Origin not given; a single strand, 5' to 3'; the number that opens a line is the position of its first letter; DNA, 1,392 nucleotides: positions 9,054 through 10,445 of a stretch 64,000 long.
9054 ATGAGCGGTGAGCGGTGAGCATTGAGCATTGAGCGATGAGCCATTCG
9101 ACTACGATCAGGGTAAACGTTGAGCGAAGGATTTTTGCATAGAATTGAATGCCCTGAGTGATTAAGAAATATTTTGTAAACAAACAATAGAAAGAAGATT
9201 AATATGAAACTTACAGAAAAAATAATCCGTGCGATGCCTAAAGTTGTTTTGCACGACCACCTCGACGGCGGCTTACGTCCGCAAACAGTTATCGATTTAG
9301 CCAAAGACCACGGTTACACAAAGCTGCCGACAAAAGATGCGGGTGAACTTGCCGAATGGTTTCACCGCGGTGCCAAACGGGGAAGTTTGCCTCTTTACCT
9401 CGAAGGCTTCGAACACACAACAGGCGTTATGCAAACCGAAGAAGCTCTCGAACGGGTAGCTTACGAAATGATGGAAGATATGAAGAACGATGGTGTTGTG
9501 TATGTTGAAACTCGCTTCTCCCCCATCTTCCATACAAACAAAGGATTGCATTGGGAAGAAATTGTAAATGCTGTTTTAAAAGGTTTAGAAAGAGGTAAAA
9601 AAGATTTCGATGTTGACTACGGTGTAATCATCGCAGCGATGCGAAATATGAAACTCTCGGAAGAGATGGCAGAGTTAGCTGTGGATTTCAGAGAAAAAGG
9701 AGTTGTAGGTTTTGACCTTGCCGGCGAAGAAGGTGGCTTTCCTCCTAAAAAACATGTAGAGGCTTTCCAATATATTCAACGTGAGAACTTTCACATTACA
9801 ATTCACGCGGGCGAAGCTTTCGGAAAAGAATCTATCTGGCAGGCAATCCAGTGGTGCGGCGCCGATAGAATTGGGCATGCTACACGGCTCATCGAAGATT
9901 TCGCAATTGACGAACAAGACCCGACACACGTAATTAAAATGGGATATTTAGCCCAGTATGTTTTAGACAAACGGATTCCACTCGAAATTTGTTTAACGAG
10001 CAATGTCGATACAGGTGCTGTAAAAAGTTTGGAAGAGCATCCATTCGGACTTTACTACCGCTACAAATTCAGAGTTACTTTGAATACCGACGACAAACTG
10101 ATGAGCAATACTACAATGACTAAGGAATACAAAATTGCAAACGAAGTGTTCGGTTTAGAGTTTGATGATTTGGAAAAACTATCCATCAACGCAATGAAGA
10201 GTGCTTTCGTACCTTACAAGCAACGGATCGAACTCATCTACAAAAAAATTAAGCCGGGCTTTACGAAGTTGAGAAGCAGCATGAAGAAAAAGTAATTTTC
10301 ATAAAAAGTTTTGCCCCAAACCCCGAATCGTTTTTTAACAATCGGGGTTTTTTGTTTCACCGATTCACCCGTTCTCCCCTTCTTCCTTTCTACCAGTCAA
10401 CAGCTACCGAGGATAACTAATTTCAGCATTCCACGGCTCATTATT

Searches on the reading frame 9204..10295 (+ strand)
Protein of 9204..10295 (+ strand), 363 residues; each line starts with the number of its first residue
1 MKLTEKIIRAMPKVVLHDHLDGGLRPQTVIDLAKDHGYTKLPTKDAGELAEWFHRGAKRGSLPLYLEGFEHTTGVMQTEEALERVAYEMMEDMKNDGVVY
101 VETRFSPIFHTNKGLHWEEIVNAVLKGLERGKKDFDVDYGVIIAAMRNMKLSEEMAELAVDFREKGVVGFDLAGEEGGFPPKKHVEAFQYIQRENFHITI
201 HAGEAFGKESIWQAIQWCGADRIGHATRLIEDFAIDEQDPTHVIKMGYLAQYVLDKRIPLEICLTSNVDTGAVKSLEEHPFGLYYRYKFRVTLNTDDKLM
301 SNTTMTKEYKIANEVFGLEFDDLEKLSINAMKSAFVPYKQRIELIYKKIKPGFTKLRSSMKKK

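Call 88: search_protein_families(library=pfam, proteins=[window:9204-10295:+], max_evalue=0.001)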
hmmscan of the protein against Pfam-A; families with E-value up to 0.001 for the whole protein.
window:9204-10295:+ (363 aa): 1 family
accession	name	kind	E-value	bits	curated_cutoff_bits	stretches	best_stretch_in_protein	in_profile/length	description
PF00962.28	A_deaminase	-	3.7e-103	345.5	27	1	12-346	1-325/330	Adenosine deaminase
